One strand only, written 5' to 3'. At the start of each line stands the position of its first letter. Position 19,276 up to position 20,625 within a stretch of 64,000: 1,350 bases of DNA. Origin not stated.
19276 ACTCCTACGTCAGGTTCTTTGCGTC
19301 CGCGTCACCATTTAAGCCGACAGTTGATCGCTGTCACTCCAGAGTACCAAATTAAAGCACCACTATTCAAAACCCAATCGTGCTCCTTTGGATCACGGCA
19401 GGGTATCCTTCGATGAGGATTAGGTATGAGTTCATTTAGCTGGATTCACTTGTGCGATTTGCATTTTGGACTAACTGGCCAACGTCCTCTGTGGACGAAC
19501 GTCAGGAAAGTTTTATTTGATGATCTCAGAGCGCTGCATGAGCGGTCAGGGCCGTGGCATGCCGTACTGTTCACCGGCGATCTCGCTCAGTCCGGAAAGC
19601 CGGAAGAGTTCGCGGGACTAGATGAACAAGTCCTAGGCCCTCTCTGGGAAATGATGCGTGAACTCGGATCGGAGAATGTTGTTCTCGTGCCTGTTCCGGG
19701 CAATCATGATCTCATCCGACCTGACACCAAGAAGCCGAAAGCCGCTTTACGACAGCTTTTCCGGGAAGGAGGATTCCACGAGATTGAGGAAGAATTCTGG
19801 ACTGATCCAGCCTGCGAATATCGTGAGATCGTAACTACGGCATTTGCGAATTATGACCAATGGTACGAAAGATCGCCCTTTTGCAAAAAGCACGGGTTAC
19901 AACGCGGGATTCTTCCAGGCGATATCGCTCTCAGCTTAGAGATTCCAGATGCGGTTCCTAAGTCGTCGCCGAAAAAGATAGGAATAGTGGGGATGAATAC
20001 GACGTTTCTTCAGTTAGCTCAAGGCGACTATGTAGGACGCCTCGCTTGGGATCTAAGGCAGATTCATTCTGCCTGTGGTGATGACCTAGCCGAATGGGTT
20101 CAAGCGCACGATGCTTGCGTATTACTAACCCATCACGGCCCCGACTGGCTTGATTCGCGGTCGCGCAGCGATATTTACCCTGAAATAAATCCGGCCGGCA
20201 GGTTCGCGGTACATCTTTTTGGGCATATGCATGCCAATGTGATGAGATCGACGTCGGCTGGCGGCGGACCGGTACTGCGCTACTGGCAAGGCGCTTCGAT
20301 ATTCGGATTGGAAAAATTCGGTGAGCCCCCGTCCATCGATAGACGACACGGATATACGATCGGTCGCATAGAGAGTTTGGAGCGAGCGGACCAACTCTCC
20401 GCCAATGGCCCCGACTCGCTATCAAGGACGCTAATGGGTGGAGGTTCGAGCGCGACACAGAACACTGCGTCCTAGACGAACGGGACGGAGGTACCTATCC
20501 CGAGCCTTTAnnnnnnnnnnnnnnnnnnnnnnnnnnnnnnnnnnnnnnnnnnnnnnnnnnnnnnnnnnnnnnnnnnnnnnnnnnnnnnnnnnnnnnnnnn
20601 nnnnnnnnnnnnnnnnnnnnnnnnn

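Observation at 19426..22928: Metallophosphoesterase + NACHT + LRR module: a bacterial NLR-like candidate immune/conflict system in a low-GC islet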

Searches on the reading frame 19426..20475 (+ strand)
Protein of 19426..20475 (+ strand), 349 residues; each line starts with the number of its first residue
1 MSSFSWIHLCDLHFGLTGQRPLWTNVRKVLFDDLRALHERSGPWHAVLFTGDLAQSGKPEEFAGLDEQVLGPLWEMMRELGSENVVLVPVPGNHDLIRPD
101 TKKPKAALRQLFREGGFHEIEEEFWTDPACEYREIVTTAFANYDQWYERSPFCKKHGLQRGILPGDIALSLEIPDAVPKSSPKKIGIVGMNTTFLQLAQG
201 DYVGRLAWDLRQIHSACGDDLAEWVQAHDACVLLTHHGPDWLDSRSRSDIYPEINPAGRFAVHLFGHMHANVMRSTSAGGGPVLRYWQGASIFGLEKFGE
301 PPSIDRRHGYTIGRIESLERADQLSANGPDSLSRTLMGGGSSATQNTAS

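Call 3: search_protein_families(library=pfam, proteins=[window:19426-20475:+], max_evalue=0.01)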
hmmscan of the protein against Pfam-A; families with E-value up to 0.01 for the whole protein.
window:19426-20475:+ (349 aa): 1 family
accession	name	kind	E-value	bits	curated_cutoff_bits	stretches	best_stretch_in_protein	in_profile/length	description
PF00149.33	Metallophos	-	2.1e-08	35.3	21.5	1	8-270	5-190/191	Calcineurin-like phosphoesterase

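Call 4: search_protein_families(library=padloc, proteins=[window:19426-20475:+], max_evalue=0.01)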
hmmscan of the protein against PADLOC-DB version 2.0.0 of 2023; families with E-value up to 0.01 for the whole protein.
window:19426-20475:+ (349 aa): 2 families
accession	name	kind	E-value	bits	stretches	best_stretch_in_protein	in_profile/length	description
PDLC05051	PDC-S60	-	9.7e-12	41.8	1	7-276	4-247/1027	-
PDLC00736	Effector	-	6.8e-10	36.5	1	4-273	3-236/561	Endonuclease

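Call 5: search_protein_families(library=ncbifam, proteins=[window:19426-20475:+], max_evalue=0.01)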
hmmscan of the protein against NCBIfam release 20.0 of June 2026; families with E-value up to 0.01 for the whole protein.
window:19426-20475:+ (349 aa): 2 families
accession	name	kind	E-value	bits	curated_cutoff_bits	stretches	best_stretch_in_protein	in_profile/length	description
NF053861.1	DS8_antiphage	equivalog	1.8e-09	35.9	790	1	8-273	1-232/994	anti-phage protein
NF053862.1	DS9_1_antiphage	equivalog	7.9e-09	34.9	420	1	6-103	196-296/486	anti-phage phosphoesterase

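Call 13: search_solved_structures(query=window:19426-20373:+, max_evalue=1, show_alignments=2)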
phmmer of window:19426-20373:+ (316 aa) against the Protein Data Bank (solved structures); distinct sequences matched with E-value up to 1: 5.
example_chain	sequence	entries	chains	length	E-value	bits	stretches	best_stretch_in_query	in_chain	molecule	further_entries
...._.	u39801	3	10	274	0.16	14.4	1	8-95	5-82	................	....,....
2dxl_A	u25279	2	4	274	0.16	14.4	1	8-95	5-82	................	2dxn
2hy1_A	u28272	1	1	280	0.18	14.2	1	6-95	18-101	Rv0805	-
2hyp_A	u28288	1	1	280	0.25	13.8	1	6-95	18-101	Hypothetical protein RV0805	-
3ib7_A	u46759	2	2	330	0.25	13.8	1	6-95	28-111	Icc protein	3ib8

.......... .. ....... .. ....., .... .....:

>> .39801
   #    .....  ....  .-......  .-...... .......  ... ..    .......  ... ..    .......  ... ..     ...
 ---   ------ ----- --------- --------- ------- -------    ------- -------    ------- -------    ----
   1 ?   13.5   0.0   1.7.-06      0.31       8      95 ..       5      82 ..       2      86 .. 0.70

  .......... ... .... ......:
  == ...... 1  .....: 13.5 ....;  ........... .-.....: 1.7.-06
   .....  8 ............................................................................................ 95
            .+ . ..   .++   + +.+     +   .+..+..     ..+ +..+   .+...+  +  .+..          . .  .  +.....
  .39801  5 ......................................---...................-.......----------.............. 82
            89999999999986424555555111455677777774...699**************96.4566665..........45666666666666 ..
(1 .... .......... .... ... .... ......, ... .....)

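Call 41: predict_structure(alignment_id=A2)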
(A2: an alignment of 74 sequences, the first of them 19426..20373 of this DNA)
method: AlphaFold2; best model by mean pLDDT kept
length: 316 residues; sequences in the alignment: 74
mean_pLDDT: 94.0   pTM: 0.92
mean pLDDT of the five models: 94.0, 93.1, 92.9, 92.3, 92.2
residues with pLDDT >= 90: 271; 70-90: 32; 50-70: 12; < 50: 1
segments of 3 or more residues with pLDDT < 50: none
pLDDT, mean of each block of 10 residues (from residue 1): 94 90 90 96 96 97 96 98 97 98 97 96 98 98 98 92 98 85 96 97 97 98 98 98 98 97 94 94 95 65 73 94
secondary structure, 60 per line:
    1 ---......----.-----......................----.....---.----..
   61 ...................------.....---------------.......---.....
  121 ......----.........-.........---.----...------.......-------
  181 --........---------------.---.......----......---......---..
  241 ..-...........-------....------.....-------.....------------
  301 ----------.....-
elements in order: E4-9 H20-41 E46-50 H59-79 E86-90 H106-112 H116-126 H131-139 H141-149 E158-160 E167-173 E183-190 H210-216 H221-226 E230-235 H244-254 E262-265 E272-276 E284-288 E311-315

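Call 44: fold_search(model_id=the predicted structure, library=pdb)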
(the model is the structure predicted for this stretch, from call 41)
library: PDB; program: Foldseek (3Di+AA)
matches with E <= 10: 913; with E <= 0.001: 124
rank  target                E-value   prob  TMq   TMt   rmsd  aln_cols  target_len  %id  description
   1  9a6c_B                6.9e-14  1.00  0.61  0.42   4.9       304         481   17  Integrative model of YYDD-YYDB by crosslinking MS and deep learning (released 2024-09-18)
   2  2hyo                  1.4e-09  1.00  0.45  0.59   6.7       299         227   16  Crystal structure of Rv0805 N97A mutant (released 2006-12-26)
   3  2xmo_A                2.0e-09  1.00  0.45  0.36   8.4       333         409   12  The crystal structure of Lmo2642 (released 2011-02-23)
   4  2xmo_B                3.2e-09  1.00  0.47  0.38   8.0       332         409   11  The crystal structure of Lmo2642 (released 2011-02-23)
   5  8w6r_A                4.6e-09  1.00  0.45  0.36   7.8       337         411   13  murine SMPDL3A bound to sulfate (released 2023-12-20)
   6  5fc1_A                5.5e-09  1.00  0.48  0.37   7.4       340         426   13  Murine SMPDL3A in complex with sulfate (released 2016-01-27)
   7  2hy1                  5.9e-09  1.00  0.43  0.57   7.1       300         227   17  Crystal structure of Rv0805 (released 2006-12-26)
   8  5fc7_A                6.6e-09  1.00  0.47  0.37   7.7       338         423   13  Murine SMPDL3A in complex with sulfate (tetragonal) (released 2016-01-27)
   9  5fib_A                8.0e-09  1.00  0.50  0.32   7.6       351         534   14  Open form of murine Acid Sphingomyelinase (released 2016-07-06)
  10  3ib7                  9.5e-09  1.00  0.46  0.48   6.7       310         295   17  Crystal structure of full length Rv0805 (released 2009-09-29)
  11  2hyp                  1.0e-08  1.00  0.43  0.57   7.1       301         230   17  Crystal structure of Rv0805 D66A mutant (released 2006-12-26)
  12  2dxl_A                1.1e-08  1.00  0.43  0.49   9.4       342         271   13  Glycerophosphodiesterase from Enterobacter aerogenes (released 2007-05-22)
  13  5fic_A                1.3e-08  1.00  0.53  0.34   6.5       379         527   15  Open form of murine Acid Sphingomyelinase in presence of lipid (released 2016-07-06)
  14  5i81_A                1.3e-08  1.00  0.50  0.32   6.6       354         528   16  aSMase with zinc (released 2016-09-07)
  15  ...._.                1.5e-08  1.00  0.44  0.50   9.3       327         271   13  Malonate-bound structure of the glycerophosphodiesterase from Enterobacter aerogenes (GpdQ) and characterization of th (released 2008-10-07)
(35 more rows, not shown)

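Call 47: search_dna_similar(query=window:19426-20373:+, collection=plasmids, mode=protein, max_rows=15)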
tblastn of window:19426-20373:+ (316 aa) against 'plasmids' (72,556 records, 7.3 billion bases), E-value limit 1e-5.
Records with a match: 6; places in all: 6; records where one place covers at least 80% of the query: 6.
Best place of each record, by identity: <60% 6.
By first word of the organism name: Agrobacterium 2; Pantoea 2; Rhizobium 1; Pseudomonas 1.
By predicted mobility (MOB-suite, as given by PLSDB): non-mobilizable 2; conjugative 2; mobilizable 2.
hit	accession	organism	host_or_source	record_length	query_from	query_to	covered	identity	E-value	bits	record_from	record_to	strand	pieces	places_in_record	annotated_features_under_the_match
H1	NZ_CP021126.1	Rhizobium sp. Kim5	Phaseolus vulgaris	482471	1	316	100%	36.6%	2e-53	194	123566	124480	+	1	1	metallophosphoesterase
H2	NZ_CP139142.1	Pseudomonas sp. HR96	single cell,Flower of Prunus persica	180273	4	315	99%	29.8%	3e-40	156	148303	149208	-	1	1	metallophosphoesterase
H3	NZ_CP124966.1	Agrobacterium tumefaciens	lilac,cell culture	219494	3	311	98%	25.4%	2e-7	60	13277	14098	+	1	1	metallophosphoesterase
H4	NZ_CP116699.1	Agrobacterium tumefaciens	Clematis,cell culture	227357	3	311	98%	25.4%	2e-7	60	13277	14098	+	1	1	metallophosphoesterase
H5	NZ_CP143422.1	Pantoea agglomerans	Phaseolus vulgaris,cell ...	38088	7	282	87%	24.9%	5e-6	56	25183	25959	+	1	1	metallophosphoesterase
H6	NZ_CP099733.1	Pantoea agglomerans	cell culture,Rotten Potato Tubers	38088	7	282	87%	24.9%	5e-6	56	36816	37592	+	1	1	metallophosphoesterase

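Call 48: search_dna_similar(query=window:19426-20373:+, collection=phages, mode=protein, max_rows=10)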
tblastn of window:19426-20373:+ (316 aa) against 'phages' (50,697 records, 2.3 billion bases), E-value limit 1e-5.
No match.

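Call 49: get_annotated_region(hit=H1, flank=8000)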
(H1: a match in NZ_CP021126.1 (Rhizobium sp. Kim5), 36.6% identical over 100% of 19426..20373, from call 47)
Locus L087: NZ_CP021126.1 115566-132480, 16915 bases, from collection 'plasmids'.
description: Rhizobium sp. Kim5 plasmid pRetKim5b, complete sequence
organism: Rhizobium sp. Kim5 (NCBI taxid 2020311)
taxonomy: Bacteria; Pseudomonadota; Alphaproteobacteria; Hyphomicrobiales; Rhizobiaceae; Rhizobium; Rhizobium sp. Kim5
host: -; source: Phaseolus vulgaris; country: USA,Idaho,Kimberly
typing (MOB-suite, as given by PLSDB): non-mobilizable
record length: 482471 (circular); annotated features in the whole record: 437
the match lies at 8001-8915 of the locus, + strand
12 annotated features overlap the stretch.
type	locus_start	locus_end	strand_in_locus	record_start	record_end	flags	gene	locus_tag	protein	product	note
CDS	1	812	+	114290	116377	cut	-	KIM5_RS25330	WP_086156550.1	ABC transporter substrate-binding protein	-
CDS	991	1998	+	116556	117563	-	-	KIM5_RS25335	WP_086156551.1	ABC transporter permease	GO:0055085 - transmembrane transport [Evidence IEA]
CDS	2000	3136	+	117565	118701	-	-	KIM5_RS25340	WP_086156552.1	ABC transporter permease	-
CDS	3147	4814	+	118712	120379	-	-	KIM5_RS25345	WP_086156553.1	ABC transporter ATP-binding protein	-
CDS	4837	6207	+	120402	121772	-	-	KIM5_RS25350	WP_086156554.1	alpha-glucosidase/alpha-galactosidase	-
CDS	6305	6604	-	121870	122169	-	-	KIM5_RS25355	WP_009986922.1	hypothetical protein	-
CDS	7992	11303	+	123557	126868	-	-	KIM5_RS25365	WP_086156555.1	metallophosphoesterase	-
CDS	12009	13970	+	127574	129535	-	-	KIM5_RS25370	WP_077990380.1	elongation factor G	-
CDS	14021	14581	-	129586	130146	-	-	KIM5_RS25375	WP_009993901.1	GNAT family N-acetyltransferase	-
CDS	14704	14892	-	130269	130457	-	-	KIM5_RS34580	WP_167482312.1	hypothetical protein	-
CDS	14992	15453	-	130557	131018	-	-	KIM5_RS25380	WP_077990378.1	NUDIX hydrolase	-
CDS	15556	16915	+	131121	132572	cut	-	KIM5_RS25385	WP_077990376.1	CHAD domain-containing protein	-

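Call 50: get_annotated_region(hit=H2, flank=8000)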
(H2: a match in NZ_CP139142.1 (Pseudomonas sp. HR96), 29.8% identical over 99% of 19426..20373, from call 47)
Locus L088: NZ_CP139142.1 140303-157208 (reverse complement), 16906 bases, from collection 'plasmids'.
description: Pseudomonas sp. HR96 plasmid unnamed, complete sequence
organism: Pseudomonas sp. HR96 (NCBI taxid 1027966)
taxonomy: Bacteria; Pseudomonadota; Gammaproteobacteria; Pseudomonadales; Pseudomonadaceae; Pseudomonas; Pseudomonas sp. HR96
host: -; source: single cell,Flower of Prunus persica; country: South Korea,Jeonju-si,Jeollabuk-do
typing (MOB-suite, as given by PLSDB): non-mobilizable
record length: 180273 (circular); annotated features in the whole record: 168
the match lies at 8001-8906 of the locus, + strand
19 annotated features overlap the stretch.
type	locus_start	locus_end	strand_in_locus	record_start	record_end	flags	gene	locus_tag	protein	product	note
CDS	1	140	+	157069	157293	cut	-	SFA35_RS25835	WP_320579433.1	hypothetical protein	-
CDS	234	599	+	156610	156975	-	-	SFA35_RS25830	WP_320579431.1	hypothetical protein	-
CDS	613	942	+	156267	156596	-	-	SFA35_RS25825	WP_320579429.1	hypothetical protein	-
CDS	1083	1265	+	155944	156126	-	-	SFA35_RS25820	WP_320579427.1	type II toxin-antitoxin system HicA family toxin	-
CDS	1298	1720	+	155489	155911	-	-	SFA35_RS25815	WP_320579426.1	type II toxin-antitoxin system HicB family antitoxin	-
CDS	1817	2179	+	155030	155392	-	-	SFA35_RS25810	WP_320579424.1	histone-like nucleoid-structuring protein, MvaT/MvaU family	GO:0071824 - protein-DNA complex organization [Evidence IEA]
CDS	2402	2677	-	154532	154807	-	-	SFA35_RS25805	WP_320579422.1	hypothetical protein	-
CDS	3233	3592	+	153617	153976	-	-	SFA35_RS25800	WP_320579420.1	response regulator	GO:0000160 - phosphorelay signal transduction system [Evidence IEA]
CDS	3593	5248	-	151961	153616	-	-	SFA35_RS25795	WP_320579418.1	ATP-binding protein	-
CDS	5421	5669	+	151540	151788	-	-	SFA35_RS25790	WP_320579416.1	DUF1654 domain-containing protein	-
CDS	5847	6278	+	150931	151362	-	umuD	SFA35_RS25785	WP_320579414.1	translesion error-prone DNA polymerase V autoproteolytic subunit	-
CDS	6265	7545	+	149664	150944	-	umuC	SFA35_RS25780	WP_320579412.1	translesion error-prone DNA polymerase V subunit UmuC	GO:0006281 - DNA repair [Evidence IEA]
CDS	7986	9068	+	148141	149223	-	-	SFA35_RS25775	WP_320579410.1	metallophosphoesterase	-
CDS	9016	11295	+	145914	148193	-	-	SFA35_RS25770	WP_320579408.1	hypothetical protein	-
CDS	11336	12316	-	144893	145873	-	-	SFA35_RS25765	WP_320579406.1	tyrosine-type recombinase/integrase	GO:0015074 - DNA integration [Evidence IEA]; GO:0006310 - DNA recombination [Evidence IEA]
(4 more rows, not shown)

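Call 67: list_cluster_members(proteins=[P0001, window:19426-20472:+])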
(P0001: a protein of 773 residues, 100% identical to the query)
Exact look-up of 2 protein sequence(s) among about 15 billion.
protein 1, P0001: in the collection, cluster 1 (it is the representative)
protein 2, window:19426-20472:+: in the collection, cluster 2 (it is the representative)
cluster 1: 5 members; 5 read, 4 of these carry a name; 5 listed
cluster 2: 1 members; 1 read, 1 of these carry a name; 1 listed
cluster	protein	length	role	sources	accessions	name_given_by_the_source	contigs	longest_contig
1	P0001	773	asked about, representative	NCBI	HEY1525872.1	MAG TPA: hypothetical protein VGH51_06500 [Candidatus Angelobacter sp.]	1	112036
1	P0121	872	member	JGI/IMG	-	internalin A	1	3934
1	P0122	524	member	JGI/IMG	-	hypothetical protein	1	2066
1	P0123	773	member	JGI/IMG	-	hypothetical protein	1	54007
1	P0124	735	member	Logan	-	-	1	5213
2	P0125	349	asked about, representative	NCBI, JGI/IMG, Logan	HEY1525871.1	MAG TPA: metallophosphoesterase family protein [Candidatus Angelobacter sp.] | hypothetical protein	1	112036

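Call 69: find_encoding_contigs(protein=P0121, flank=5000, max_places=3)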
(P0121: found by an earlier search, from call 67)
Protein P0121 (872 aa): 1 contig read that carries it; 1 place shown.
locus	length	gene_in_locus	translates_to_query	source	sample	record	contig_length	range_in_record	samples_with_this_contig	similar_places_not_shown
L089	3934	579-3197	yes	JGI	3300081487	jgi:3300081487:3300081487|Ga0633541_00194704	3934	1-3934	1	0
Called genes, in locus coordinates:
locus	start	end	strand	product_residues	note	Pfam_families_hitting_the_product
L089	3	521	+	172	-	?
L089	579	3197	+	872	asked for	PF05729:NACHT (faint), PF25019:LRR_R13L1-DRL21 (faint), PF12799:LRR_4 (faint)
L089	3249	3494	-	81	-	-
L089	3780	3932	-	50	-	?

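Call 70: find_encoding_contigs(protein=P0125, flank=3000, max_places=5)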
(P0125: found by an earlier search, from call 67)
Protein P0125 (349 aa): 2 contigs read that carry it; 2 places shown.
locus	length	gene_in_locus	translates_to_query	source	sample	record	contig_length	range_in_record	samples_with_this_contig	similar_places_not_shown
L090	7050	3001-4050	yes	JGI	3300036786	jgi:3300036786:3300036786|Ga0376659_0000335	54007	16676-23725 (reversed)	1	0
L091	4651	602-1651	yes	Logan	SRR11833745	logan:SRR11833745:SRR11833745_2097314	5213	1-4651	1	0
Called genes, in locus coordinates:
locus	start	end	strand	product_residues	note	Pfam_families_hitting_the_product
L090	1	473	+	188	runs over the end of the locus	PF02737:3HCDH_N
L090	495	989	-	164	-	PF00072:Response_reg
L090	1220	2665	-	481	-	PF09976:TPR_21 (faint), PF13174:TPR_6 (faint), PF13428:TPR_14 (faint), PF13432:TPR_16 (faint), PF14559:TPR_19 (faint), PF00515:TPR_1 (faint), PF07719:TPR_2 (faint), PF13176:TPR_7 (faint), +1 more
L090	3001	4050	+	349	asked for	PF00149:Metallophos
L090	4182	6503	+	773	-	PF05729:NACHT (faint), PF25019:LRR_R13L1-DRL21 (faint), PF12799:LRR_4 (weak)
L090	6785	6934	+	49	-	-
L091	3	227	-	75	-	?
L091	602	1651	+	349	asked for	PF00149:Metallophos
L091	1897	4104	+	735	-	PF05729:NACHT (faint), PF25019:LRR_R13L1-DRL21 (faint), PF12799:LRR_4 (weak)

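Call 92: search_protein_representatives(protein=window:19426-20373:+)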
Query: 316 residues. Proteins with E-value up to 0.001 (for the whole library): 2719; up to 1e-10: 1408; up to 1e-30: 926. The best 150 are listed.
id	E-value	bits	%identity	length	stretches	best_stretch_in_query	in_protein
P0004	3.0e-132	457.4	62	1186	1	1-316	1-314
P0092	4.4e-122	424.0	57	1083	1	1-316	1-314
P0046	2.3e-121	421.6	56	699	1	1-315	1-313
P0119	3.9e-116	404.4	59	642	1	7-315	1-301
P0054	3.5e-114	398.0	59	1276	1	2-316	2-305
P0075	1.6e-113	395.9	58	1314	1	3-316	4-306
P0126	9.8e-113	393.3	58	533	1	1-316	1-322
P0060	1.4e-112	392.8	57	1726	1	1-316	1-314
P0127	3.8e-112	391.3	57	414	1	3-315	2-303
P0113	9.9e-112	390.0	54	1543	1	3-315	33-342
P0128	7.1e-110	383.9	57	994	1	3-316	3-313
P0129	2.5e-109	382.1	55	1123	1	1-315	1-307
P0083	2.1e-108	379.0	55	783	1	2-316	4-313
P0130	2.4e-108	378.8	62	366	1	65-316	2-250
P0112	5.3e-107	374.4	56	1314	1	3-315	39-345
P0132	2.9e-102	358.8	51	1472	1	3-316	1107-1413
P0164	8.9e-88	311.2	49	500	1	2-316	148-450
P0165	2.0e-87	310.0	50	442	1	3-316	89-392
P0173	9.2e-85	301.3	51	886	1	2-316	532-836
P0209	6.4e-78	278.8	47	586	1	3-316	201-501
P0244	5.4e-73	262.6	49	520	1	3-315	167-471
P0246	4.0e-72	259.7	42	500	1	3-316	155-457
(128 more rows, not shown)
